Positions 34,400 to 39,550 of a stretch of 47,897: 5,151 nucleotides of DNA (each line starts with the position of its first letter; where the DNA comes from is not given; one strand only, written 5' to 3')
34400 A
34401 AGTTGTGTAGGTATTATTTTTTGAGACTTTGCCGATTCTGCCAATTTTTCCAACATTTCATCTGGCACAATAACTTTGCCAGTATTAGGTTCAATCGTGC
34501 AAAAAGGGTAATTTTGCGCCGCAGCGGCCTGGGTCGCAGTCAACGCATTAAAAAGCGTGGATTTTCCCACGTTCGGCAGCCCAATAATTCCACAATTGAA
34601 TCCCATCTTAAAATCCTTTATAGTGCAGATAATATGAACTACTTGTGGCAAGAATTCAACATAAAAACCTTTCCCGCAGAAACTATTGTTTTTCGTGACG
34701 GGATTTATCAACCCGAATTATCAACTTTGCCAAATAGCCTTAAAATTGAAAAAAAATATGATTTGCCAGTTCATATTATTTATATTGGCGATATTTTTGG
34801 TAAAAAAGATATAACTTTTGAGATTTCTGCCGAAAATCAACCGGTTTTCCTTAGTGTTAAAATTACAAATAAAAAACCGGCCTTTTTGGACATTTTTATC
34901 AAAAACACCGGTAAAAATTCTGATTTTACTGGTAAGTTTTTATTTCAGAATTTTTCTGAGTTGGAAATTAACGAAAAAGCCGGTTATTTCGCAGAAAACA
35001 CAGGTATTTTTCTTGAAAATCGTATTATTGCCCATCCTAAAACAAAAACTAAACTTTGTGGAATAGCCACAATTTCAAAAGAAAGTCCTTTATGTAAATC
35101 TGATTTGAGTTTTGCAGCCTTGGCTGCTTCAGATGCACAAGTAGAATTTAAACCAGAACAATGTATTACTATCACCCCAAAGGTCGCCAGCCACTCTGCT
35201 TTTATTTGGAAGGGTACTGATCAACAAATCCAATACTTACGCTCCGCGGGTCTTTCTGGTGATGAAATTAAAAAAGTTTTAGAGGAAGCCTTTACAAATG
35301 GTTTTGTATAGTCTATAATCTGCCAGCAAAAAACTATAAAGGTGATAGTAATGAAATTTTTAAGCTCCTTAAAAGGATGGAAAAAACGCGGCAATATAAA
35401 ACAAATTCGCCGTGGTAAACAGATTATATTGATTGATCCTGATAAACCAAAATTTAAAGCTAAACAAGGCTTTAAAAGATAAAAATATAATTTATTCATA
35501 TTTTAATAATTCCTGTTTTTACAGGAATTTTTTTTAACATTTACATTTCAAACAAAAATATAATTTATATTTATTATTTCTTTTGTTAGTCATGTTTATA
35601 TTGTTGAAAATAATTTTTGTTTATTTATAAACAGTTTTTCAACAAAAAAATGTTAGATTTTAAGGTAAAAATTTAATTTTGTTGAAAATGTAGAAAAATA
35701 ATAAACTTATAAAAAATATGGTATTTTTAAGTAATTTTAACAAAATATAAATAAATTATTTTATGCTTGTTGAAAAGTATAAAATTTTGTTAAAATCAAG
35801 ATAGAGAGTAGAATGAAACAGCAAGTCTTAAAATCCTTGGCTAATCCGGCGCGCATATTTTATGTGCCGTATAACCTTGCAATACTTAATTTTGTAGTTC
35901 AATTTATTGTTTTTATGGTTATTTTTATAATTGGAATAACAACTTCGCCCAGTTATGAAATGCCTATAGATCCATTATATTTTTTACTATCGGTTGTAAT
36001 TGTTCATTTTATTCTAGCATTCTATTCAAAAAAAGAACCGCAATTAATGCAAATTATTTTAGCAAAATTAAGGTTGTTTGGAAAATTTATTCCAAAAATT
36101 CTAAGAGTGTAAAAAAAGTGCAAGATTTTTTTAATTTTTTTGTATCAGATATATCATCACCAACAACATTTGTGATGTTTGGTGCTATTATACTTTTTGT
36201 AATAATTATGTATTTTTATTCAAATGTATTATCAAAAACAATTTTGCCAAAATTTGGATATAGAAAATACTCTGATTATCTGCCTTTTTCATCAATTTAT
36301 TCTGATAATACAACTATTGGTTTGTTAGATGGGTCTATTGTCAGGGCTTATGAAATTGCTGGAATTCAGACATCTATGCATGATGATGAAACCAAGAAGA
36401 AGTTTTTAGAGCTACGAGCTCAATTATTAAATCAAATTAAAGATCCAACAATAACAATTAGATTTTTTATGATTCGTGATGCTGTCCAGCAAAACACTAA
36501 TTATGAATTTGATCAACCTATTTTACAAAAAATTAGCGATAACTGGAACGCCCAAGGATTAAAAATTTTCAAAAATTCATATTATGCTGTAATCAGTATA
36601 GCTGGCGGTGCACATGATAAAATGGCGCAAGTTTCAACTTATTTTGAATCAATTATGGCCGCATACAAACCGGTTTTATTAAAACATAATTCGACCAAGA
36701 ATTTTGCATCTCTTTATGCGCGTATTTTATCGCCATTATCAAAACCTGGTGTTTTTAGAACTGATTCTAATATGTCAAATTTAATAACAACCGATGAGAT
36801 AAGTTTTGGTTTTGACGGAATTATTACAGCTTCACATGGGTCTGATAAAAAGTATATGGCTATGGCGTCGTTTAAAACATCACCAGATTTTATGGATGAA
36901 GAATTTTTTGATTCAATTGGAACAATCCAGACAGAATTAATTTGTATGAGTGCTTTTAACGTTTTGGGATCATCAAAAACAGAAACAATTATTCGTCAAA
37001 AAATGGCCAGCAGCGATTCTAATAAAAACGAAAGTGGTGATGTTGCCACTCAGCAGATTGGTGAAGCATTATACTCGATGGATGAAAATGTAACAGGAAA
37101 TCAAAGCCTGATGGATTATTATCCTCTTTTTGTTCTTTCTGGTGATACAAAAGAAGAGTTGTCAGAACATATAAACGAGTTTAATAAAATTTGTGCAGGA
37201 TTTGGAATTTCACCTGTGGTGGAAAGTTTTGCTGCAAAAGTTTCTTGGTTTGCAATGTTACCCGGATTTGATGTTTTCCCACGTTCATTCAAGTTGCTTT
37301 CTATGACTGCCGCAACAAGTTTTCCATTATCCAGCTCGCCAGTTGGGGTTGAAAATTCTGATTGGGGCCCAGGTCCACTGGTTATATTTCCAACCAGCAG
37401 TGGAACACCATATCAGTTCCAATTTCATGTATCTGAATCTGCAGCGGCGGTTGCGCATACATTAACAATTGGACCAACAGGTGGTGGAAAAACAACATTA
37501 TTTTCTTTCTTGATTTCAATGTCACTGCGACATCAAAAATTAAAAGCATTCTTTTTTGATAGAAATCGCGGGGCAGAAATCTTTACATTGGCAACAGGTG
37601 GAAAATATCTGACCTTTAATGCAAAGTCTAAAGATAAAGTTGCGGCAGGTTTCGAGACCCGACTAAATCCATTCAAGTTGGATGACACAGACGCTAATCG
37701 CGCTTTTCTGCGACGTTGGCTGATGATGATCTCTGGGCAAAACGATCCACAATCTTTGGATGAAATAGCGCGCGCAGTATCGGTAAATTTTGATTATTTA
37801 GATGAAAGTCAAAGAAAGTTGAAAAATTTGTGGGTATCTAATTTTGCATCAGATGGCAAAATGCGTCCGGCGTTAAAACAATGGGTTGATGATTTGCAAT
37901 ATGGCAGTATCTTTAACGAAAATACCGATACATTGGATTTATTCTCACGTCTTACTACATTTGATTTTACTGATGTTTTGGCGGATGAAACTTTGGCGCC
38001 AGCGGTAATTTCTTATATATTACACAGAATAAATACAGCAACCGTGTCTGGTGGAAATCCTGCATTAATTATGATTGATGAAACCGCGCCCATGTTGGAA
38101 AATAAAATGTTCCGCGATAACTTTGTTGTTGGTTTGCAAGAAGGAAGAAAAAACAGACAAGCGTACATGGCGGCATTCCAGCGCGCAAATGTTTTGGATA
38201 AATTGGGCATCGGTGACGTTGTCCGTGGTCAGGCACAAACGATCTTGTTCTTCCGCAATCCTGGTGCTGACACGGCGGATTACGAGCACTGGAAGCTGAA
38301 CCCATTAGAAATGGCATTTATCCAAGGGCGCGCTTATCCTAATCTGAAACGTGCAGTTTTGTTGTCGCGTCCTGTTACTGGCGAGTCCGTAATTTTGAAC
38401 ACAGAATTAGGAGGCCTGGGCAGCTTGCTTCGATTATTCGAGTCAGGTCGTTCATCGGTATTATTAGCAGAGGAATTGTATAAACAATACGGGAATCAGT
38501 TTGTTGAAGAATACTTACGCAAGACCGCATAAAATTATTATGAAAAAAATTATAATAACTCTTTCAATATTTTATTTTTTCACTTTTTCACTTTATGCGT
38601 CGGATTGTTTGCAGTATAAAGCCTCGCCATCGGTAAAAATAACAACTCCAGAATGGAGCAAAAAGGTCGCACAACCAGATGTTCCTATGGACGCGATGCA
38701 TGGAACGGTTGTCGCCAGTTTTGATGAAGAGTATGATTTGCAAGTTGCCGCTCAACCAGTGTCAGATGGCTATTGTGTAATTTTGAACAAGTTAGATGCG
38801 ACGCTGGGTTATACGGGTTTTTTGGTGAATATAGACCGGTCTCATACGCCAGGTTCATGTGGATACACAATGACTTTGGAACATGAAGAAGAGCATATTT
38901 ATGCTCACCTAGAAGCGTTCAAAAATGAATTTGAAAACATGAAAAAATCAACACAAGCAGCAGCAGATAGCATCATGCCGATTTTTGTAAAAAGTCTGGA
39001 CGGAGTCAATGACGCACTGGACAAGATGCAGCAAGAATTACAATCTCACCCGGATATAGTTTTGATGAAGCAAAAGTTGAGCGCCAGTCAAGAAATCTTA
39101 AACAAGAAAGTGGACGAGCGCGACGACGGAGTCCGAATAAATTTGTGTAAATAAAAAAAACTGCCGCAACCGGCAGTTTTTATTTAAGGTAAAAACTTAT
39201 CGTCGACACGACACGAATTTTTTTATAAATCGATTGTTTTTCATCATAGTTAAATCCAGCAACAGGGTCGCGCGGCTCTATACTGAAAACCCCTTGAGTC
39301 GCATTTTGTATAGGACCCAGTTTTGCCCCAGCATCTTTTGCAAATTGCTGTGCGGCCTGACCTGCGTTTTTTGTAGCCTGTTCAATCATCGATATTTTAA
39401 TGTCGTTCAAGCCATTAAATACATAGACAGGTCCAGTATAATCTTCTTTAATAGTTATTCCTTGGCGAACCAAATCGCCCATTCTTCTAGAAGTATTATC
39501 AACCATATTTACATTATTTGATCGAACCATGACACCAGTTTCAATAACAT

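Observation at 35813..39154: Isolated virB3-virB4 pair followed by a secreted HExxH protein in the virB5 position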

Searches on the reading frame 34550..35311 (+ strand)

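Call 3: search_protein_families(library=pfam, proteins=[window:34550-35311:+], max_evalue=1)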
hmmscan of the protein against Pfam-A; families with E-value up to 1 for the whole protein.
window:34550-35311:+ (253 aa): 2 families
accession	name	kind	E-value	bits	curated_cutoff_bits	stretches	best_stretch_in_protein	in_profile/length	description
PF01458.23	SUFBD_core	-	0.00018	21.5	27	1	114-248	97-232/232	SUF system FeS cluster assembly, SufBD core domain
PF04695.18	Pex14_N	-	0.016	15.3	23.2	1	223-246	23-46/46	Pex14 N-terminal domain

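Call 4: search_protein_families(library=ncbifam, proteins=[window:34550-35311:+], max_evalue=1)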
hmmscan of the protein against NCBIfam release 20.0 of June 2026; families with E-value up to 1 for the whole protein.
window:34550-35311:+ (253 aa): 4 families
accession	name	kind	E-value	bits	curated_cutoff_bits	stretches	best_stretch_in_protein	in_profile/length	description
TIGR01980.1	sufB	equivalog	4.5e-05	22.3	346.4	1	116-250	295-430/448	Fe-S cluster assembly protein SufB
TIGR01981.1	sufD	equivalog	0.0053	16.1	222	1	121-250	128-260/275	Fe-S cluster assembly protein SufD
NF008194.0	PRK10948.1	equivalog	0.025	13.4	489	1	191-249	336-394/423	Fe-S cluster assembly protein SufD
NF052511.1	SUF_like_SmsB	exception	0.056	12.4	650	1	172-249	340-418/445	SUF-like minimal system protein SmsB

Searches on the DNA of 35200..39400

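Call 102: search_rna_families(source=window, start=35200, end=39400, threshold=evalue, max_evalue=1)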
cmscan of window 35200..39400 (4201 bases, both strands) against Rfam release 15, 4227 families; matches with E-value up to 1: 2.
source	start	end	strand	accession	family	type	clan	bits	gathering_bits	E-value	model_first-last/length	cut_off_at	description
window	39154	39212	-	RF02057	STnc40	Gene; sRNA;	-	32.6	45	0.0057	1-70/70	no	Salmonella enterica sRNA STnc40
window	39126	39242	+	RF02082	STnc540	Gene; sRNA;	-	21.2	38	0.2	1-202/202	no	Enterobacterial sRNA STnc540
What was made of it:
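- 39156..39181 (.): Bidirectional hairpin terminator shared with the convergent SIMPL/DUF541 gene (39180-39935, minus strand). The sub-threshold Rfam hit here (STnc40, 32.6 bits against a gathering score of 45) is probably only the hairpin (call 102).
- Tried and rejected: Rfam: only sub-threshold hits on the terminator hairpin (call 102).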

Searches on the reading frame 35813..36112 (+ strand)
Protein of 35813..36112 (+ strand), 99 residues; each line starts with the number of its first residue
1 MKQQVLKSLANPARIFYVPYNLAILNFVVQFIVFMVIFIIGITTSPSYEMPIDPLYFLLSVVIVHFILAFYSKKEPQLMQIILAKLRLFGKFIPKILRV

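Call 3: search_protein_families(library=pfam, proteins=[window:35813-36112:+], max_evalue=1)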
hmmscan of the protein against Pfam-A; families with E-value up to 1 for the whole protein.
window:35813-36112:+ (99 aa): 1 family
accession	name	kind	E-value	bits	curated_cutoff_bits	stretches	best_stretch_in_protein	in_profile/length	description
PF05101.18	VirB3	-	2.7e-06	28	23.9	1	4-90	4-75/84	Type IV secretory pathway, VirB3-like protein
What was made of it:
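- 35813..36112 (+): virB3 (99 aa). Pfam VirB3 28 bits, above the cut-off of 23.9 (call 3).
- Checked: virB3, 35813-36112: Pfam VirB3 28 bits, above the cut-off of 23.9 (call 3).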

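Call 4: search_protein_families(library=ncbifam, proteins=[window:35813-36112:+], max_evalue=1)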
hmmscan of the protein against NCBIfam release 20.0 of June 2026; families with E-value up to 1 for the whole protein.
window:35813-36112:+ (99 aa): 3 families
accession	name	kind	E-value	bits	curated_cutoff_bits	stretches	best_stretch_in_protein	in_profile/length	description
NF010474.0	PRK13899.1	equivalog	7.8e-05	23.2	74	1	3-89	8-80/97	type IV secretion system protein VirB3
NF045975.1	VirB4_plasma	equivalog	0.26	8.9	590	1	20-77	16-76/894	Mbov_0397 family ICE element conjugal transfer ATPase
NF010428.0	PRK13854.1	equivalog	0.29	11.1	90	1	10-63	15-62/108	type IV secretion system protein VirB3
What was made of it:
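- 35813..36112 (+): Weak match to NCBIfam PRK13899 (call 4).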
